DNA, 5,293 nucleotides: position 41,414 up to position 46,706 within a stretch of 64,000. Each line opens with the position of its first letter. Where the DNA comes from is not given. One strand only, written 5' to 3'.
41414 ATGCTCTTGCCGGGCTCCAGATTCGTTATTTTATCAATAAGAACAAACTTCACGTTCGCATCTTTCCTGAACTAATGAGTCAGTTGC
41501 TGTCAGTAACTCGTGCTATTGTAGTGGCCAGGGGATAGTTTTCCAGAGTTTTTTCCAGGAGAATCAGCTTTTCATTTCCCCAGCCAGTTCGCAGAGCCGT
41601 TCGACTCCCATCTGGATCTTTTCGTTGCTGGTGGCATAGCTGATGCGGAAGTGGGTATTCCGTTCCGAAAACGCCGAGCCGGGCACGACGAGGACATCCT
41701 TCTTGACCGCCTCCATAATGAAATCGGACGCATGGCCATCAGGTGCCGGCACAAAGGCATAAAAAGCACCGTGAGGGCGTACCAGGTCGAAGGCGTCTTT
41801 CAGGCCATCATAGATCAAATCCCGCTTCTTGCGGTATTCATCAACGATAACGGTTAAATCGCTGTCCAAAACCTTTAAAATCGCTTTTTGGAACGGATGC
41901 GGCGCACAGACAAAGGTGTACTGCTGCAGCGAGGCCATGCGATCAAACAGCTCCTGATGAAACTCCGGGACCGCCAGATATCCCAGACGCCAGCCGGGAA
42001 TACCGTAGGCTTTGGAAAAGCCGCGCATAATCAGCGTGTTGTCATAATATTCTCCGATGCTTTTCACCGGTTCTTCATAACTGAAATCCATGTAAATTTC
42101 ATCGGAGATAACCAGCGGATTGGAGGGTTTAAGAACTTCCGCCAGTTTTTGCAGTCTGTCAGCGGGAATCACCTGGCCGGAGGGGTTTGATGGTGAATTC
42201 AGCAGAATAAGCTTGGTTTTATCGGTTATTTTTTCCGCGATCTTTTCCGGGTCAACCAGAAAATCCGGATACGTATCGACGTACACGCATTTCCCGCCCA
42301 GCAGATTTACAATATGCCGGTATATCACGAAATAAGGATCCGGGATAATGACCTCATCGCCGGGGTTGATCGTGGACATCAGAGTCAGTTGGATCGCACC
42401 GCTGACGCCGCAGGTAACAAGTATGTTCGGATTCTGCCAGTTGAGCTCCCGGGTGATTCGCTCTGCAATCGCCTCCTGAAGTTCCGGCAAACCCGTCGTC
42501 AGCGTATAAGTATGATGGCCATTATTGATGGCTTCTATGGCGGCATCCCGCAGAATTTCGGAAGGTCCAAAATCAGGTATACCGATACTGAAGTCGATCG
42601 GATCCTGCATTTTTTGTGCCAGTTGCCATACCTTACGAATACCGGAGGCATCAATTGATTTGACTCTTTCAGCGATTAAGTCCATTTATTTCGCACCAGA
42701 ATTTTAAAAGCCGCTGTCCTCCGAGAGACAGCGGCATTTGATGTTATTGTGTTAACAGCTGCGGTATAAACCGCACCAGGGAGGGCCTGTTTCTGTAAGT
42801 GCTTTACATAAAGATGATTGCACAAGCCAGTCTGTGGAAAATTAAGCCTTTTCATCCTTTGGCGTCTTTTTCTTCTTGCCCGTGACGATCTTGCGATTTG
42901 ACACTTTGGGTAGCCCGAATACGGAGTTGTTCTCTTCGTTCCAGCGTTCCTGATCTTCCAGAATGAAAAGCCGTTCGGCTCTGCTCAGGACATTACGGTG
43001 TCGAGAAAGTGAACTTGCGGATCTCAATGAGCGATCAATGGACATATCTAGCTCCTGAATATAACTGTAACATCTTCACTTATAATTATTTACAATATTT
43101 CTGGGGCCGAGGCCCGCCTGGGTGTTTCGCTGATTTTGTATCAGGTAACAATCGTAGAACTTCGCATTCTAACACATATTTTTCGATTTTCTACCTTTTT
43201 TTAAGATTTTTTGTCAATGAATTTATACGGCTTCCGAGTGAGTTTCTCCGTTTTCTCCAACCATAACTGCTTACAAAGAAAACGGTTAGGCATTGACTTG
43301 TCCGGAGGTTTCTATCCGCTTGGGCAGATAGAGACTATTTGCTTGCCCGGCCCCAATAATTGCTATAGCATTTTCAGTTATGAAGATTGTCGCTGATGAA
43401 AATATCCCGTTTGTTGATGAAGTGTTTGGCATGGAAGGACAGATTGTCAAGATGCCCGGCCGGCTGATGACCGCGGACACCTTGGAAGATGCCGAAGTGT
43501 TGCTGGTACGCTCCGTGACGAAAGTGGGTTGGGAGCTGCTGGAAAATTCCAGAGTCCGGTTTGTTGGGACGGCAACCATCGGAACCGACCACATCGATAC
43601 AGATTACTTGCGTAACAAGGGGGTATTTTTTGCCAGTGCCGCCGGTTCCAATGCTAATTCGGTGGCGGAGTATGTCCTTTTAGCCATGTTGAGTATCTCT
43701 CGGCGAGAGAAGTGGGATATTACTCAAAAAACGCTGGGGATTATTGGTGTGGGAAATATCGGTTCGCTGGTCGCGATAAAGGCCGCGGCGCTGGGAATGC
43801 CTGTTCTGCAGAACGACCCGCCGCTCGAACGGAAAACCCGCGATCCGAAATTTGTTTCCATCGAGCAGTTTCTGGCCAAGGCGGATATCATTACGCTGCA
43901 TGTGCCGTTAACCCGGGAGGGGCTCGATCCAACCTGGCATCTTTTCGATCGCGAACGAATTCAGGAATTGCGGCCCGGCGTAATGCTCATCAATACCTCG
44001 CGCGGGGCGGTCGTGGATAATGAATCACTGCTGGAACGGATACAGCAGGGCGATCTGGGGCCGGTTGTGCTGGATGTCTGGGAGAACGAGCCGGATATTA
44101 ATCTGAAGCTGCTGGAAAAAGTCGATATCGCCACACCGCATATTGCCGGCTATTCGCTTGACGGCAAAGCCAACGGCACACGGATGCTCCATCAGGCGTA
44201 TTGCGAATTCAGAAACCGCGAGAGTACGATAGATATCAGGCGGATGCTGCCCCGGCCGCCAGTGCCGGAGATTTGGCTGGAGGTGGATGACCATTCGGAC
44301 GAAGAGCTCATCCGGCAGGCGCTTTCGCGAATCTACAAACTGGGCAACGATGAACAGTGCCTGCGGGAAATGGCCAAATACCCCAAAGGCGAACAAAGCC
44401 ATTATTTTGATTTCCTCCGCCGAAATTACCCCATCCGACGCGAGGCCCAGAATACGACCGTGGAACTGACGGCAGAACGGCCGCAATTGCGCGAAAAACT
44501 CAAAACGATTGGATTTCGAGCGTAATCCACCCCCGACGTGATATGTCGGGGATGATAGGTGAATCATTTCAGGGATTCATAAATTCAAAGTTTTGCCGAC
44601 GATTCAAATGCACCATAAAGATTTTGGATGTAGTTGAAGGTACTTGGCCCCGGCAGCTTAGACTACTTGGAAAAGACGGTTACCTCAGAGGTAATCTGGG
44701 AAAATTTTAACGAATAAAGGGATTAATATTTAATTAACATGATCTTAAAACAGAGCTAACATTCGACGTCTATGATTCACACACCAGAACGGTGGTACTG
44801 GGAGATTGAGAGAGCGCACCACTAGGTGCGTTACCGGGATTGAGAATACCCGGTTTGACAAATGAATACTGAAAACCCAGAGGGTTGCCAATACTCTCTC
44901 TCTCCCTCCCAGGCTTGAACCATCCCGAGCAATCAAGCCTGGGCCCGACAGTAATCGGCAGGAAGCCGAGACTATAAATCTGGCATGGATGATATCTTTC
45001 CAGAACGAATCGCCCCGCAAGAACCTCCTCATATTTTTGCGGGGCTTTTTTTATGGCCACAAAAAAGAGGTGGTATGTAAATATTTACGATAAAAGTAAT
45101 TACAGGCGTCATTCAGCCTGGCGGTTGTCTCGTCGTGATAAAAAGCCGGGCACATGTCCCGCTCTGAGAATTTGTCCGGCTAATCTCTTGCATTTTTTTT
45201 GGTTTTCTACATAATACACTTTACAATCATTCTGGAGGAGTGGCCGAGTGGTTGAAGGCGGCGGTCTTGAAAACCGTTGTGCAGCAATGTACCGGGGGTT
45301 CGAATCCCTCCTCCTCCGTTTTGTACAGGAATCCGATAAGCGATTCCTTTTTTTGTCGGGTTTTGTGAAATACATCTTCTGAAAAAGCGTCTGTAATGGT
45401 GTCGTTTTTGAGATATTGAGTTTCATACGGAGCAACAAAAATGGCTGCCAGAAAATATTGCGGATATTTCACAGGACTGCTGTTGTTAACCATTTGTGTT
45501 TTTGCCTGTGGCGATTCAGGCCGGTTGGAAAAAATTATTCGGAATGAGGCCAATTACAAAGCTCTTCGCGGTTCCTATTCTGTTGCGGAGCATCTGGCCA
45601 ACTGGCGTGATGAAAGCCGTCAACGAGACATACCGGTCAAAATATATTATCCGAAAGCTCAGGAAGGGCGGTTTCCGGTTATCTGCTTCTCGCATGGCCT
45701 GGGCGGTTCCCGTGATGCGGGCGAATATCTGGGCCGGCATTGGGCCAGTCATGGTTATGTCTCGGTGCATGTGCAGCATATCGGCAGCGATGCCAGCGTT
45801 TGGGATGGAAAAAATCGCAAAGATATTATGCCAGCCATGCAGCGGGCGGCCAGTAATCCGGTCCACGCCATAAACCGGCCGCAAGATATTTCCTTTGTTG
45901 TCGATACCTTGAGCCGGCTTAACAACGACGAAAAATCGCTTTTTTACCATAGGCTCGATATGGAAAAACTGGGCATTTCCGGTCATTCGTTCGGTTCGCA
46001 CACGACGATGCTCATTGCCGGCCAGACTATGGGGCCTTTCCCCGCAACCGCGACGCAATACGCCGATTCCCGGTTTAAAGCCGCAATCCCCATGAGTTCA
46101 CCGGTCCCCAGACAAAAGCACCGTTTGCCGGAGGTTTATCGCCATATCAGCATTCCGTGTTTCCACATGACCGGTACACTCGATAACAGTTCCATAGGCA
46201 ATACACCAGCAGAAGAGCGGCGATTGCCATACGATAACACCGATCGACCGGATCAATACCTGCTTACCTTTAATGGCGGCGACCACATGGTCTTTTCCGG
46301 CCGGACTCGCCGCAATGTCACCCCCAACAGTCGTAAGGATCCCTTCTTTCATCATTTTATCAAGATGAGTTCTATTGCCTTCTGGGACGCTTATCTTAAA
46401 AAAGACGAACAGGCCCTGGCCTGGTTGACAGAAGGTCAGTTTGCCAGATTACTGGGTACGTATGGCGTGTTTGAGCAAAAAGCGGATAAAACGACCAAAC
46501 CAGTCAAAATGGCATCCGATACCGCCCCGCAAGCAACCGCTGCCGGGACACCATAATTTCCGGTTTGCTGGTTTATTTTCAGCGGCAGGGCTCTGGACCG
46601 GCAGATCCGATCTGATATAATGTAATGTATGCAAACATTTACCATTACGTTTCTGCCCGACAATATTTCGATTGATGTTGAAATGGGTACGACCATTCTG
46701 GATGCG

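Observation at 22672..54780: Family-1 repeats show a strong orientation bias relative to transcription (8 of 9 copies between co-directional genes)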

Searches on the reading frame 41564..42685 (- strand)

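Call 49: search_protein_families(library=pfam, proteins=[window:41564-42685:-])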
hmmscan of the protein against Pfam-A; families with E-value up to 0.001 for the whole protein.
window:41564-42685:- (373 aa): 4 families
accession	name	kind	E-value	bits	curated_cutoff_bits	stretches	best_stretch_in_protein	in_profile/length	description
PF00155.27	Aminotran_1_2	-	8.6e-63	213.1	19.7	1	28-364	2-361/361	Aminotransferase class I and II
PF01041.23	DegT_DnrJ_EryC1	-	1.5e-10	41.3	19.8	1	89-183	43-136/360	DegT/DnrJ/EryC1/StrS aminotransferase family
PF01053.26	Cys_Met_Meta_PP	-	1.2e-08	34.4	27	1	79-199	62-177/381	Cys/Met metabolism PLP-dependent enzyme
PF00266.25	Aminotran_5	-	4e-06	26.5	21.5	1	58-182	33-165/371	Aminotransferase class-V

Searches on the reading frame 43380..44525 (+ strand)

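Call 49: search_protein_families(library=pfam, proteins=[window:43380-44525:+])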
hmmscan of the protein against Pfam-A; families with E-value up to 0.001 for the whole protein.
window:43380-44525:+ (381 aa): 3 families
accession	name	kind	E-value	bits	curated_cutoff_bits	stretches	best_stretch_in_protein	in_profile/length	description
PF02826.25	2-Hacid_dh_C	-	4.6e-37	127.5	25.1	1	110-256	30-178/178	D-isomer specific 2-hydroxyacid dehydrogenase, NAD binding domain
PF00389.36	2-Hacid_dh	-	8.8e-17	61.5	24.6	1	23-278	25-124/134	D-isomer specific 2-hydroxyacid dehydrogenase, catalytic domain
PF11890.14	DUF3410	-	1.3e-12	47.8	31.4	1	290-378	2-81/81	Domain of unknown function (DUF3410)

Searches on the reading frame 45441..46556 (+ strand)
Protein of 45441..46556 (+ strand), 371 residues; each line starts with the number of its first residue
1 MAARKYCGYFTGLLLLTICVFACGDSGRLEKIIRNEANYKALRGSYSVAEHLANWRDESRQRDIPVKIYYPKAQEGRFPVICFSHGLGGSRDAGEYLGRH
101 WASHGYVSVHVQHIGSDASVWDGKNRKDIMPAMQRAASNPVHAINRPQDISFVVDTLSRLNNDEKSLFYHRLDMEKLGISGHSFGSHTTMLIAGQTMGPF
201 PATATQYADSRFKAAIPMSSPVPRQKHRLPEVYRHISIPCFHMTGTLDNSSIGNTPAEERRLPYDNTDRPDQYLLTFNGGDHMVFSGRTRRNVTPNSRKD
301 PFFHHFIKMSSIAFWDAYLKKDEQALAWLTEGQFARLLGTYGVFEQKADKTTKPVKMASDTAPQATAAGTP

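Call 50: search_protein_families(library=pfam, proteins=[window:45441-46556:+])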
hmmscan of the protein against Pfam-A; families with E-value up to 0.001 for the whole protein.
window:45441-46556:+ (371 aa): 3 families
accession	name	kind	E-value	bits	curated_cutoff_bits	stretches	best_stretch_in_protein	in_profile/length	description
PF03403.19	PAF-AH_p_II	-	1.2e-11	44.2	20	1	73-119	95-141/372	Platelet-activating factor acetylhydrolase, isoform II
PF12740.14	PETase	-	1.2e-08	35.2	28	1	67-285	43-214/263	PET hydrolase-like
PF07224.18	Chlorophyllase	-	9.6e-07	28.3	26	1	44-113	9-77/301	Chlorophyllase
